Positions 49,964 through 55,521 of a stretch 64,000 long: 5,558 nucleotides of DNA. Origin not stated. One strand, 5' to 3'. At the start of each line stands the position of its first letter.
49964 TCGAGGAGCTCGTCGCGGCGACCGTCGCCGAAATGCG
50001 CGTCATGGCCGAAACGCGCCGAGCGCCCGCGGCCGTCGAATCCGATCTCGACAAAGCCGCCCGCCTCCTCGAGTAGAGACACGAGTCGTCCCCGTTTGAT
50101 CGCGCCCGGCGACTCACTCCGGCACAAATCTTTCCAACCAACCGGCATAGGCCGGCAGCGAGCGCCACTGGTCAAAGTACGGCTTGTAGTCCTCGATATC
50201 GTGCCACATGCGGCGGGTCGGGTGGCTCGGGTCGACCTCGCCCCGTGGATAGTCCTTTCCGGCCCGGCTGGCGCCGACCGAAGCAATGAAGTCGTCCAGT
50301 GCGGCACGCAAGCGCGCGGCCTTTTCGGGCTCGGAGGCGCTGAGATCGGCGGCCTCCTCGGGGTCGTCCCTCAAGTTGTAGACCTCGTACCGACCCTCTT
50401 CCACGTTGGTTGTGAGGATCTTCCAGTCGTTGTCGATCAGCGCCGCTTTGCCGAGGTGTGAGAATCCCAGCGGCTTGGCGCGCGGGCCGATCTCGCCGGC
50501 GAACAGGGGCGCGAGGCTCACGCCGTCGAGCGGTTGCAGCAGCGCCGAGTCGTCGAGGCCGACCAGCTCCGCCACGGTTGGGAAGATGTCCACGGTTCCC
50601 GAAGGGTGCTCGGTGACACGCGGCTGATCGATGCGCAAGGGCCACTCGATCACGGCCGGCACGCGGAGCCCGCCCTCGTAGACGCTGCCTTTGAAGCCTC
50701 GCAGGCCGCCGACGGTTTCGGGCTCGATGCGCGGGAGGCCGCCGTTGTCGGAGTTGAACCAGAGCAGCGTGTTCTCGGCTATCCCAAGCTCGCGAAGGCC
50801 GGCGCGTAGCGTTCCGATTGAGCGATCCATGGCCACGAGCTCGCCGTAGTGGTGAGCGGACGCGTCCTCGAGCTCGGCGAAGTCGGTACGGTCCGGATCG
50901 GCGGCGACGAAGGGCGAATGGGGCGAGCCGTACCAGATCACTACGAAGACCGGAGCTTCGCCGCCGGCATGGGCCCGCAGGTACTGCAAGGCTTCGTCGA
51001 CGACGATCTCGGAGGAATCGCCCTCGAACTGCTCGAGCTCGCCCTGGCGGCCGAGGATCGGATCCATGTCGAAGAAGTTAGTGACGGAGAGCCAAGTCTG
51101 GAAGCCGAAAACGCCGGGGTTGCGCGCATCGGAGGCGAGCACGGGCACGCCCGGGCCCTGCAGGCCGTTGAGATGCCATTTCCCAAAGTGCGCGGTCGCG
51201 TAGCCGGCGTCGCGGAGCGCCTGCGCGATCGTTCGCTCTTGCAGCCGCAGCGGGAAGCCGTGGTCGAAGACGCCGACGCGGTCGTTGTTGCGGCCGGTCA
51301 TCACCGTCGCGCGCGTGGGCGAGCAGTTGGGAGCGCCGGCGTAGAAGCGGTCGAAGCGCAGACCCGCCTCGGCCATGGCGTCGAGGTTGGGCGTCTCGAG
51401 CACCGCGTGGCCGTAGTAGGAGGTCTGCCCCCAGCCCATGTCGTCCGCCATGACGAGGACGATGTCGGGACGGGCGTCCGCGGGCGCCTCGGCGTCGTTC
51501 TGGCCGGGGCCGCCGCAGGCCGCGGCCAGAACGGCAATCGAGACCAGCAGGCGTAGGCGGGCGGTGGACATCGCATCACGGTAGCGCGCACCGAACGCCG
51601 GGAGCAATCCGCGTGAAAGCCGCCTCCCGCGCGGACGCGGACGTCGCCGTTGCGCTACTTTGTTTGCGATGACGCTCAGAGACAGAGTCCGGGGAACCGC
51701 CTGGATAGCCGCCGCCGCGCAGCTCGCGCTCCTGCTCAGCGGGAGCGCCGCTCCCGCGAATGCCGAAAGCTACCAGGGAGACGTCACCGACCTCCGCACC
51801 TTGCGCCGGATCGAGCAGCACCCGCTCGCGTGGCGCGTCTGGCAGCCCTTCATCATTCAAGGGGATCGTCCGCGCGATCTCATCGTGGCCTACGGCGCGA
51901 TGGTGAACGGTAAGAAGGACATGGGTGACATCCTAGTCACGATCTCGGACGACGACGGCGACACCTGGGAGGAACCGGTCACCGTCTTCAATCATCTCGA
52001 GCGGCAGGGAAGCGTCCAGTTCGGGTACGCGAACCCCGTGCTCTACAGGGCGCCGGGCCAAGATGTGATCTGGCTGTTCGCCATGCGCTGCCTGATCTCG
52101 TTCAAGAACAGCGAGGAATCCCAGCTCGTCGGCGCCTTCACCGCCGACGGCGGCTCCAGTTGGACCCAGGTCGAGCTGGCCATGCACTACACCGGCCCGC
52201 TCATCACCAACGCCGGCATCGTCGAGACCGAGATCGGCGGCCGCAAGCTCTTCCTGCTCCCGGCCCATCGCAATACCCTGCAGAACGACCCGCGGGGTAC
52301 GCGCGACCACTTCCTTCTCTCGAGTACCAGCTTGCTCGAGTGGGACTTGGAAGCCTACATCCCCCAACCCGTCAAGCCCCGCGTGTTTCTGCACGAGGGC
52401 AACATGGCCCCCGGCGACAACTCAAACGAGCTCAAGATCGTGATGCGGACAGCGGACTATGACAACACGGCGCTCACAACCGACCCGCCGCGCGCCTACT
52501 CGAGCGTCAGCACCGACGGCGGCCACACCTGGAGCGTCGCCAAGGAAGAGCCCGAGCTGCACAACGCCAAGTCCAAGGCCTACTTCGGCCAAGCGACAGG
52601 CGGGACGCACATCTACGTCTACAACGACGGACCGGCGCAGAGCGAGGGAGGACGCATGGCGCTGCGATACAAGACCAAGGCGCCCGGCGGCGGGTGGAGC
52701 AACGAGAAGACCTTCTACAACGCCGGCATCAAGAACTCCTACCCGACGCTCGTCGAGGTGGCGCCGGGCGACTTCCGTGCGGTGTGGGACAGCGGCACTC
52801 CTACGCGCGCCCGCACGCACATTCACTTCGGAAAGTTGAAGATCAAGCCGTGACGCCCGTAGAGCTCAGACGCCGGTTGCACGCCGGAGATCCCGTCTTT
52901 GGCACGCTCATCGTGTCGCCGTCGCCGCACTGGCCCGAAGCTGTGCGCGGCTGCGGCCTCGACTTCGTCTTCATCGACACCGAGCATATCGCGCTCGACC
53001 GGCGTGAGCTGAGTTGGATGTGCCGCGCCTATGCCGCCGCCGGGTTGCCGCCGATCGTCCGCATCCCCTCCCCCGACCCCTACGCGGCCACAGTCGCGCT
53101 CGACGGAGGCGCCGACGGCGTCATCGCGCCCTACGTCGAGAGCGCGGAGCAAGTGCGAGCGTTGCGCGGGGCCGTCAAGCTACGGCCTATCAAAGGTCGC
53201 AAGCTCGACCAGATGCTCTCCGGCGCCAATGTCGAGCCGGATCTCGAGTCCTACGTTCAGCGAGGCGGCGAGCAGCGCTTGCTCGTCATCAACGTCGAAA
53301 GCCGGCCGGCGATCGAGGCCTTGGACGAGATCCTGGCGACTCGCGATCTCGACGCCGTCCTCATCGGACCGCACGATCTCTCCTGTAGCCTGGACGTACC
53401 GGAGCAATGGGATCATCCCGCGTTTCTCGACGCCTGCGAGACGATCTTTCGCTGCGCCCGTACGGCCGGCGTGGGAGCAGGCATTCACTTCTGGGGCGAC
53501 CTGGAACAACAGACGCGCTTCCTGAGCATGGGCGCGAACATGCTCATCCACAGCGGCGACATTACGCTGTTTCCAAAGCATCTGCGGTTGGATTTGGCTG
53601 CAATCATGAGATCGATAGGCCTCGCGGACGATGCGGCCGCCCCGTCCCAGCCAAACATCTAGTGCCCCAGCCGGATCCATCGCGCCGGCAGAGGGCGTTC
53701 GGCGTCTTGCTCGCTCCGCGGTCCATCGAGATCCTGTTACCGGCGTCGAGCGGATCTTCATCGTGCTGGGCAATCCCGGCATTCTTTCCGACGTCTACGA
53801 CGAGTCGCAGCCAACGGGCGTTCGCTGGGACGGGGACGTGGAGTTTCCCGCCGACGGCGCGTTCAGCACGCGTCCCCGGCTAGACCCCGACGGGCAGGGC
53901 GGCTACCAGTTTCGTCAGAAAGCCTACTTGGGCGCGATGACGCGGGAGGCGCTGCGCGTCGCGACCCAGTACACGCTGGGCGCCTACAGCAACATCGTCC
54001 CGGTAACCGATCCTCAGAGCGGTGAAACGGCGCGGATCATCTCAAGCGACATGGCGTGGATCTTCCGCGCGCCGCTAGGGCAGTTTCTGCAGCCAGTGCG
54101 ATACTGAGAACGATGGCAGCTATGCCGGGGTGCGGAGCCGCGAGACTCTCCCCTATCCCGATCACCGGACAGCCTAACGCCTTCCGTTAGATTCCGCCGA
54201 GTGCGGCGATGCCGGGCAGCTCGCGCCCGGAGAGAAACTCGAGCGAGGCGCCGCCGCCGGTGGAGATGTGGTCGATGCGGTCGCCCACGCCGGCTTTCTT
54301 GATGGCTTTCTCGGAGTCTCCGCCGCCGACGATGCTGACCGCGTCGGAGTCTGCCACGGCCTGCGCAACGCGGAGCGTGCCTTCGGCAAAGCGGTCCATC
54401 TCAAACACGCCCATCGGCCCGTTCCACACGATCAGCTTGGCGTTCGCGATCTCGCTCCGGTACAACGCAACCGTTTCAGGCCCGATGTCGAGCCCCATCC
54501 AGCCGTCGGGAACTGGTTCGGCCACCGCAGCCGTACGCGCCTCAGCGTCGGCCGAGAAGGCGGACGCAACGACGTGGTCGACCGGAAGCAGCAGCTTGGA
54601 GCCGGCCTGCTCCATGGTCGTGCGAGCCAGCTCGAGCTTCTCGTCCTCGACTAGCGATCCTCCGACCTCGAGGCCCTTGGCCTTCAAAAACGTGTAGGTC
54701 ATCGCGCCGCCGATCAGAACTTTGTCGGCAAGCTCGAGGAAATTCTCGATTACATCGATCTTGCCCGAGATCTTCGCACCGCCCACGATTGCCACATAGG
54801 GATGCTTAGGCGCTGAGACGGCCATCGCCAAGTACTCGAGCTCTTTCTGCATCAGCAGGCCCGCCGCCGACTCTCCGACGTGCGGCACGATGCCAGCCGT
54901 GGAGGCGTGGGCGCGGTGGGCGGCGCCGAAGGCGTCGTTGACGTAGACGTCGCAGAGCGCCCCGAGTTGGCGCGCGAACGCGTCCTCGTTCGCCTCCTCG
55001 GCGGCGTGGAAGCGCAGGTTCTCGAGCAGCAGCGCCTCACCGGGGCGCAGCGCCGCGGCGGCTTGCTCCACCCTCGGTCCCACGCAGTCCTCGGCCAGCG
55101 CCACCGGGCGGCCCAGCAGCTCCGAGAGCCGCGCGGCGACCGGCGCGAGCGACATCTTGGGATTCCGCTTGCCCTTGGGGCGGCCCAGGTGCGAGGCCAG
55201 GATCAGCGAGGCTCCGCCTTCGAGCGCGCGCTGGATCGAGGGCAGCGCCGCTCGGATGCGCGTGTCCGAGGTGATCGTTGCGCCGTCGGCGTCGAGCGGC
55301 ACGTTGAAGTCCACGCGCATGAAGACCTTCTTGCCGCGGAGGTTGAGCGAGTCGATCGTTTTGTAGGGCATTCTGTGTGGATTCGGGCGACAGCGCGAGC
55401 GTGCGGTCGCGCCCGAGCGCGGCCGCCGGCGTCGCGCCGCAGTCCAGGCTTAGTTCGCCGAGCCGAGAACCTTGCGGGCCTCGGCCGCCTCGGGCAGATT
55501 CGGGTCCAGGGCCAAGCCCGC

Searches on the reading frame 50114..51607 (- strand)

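Call 10: search_protein_families(library=pfam, proteins=[window:50114-51607:-], max_evalue=0.001)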
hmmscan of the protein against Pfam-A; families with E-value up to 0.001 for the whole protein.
window:50114-51607:- (497 aa): 3 families
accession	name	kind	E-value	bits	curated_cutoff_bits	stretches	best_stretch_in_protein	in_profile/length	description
PF00884.28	Sulfatase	-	3.1e-49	168.3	25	1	47-350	1-300/301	Sulfatase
PF16347.10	SGSH_C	-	1.7e-06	28.7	29.3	1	308-426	10-135/154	N-sulphoglucosamine sulphohydrolase, C-terminal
PF01663.27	Phosphodiest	-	1.3e-05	25.4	23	1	63-289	15-220/342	Type I phosphodiesterase / nucleotide pyrophosphatase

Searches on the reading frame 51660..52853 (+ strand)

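Call 10: search_protein_families(library=pfam, proteins=[window:51660-52853:+], max_evalue=0.001)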
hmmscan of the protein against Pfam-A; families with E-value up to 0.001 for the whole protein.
window:51660-52853:+ (397 aa): 1 family
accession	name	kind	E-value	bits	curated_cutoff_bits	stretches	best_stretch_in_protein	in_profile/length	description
PF13088.12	BNR_2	-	7.3e-20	71.9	31.4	1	76-371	5-274/277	BNR repeat-like domain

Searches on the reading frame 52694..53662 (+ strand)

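Call 10: search_protein_families(library=pfam, proteins=[window:52694-53662:+], max_evalue=0.001)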
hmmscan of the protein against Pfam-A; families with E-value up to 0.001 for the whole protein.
window:52694-53662:+ (322 aa): 1 family
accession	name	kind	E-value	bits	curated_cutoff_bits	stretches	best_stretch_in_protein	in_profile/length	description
PF03328.21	HpcH_HpaI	-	3.1e-25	89.2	25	1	80-284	13-209/221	HpcH/HpaI aldolase/citrate lyase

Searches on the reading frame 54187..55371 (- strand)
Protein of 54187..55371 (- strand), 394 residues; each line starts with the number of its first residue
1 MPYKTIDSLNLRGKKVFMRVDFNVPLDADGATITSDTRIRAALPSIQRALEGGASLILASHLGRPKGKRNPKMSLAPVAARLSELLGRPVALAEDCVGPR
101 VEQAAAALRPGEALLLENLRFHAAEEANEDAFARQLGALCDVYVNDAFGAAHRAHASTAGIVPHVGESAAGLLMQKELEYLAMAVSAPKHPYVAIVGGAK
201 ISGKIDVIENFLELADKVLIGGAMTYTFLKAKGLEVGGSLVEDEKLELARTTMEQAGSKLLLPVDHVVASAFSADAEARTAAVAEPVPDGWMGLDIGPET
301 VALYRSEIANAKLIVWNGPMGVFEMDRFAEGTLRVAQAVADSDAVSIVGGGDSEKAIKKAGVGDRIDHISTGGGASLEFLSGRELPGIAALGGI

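Call 10: search_protein_families(library=pfam, proteins=[window:54187-55371:-], max_evalue=0.001)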
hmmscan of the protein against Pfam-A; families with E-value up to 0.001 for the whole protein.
window:54187-55371:- (394 aa): 1 family
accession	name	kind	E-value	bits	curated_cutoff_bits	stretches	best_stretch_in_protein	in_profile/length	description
PF00162.24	PGK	-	5.9e-155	516.4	27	1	6-383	1-379/379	Phosphoglycerate kinase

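Call 62: list_cluster_members(proteins=[window:54190-55371:-, window:25681-26757:+, window:38446-39597:-, window:37295-38446:-, window:41547-45638:+, window:50117-51607:-])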
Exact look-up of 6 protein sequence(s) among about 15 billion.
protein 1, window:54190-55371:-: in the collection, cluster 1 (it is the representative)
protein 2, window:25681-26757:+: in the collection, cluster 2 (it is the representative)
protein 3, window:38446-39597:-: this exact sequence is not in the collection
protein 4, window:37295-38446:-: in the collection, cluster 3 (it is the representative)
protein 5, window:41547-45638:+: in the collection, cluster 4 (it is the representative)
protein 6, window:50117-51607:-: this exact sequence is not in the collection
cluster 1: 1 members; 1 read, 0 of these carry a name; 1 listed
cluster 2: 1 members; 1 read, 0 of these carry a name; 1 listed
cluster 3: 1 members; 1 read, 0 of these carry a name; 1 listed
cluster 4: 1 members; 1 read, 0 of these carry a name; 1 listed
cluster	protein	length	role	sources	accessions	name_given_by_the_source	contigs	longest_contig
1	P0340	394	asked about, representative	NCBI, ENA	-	-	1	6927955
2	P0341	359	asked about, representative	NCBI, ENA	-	-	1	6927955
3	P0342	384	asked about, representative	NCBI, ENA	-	-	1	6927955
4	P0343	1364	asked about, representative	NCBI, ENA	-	-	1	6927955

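Call 63: find_encoding_contigs(protein=window:54187-55371:-, flank=500, max_places=2)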
Protein window:54187-55371:- (394 aa): no gene with exactly this product is on record in the collection.
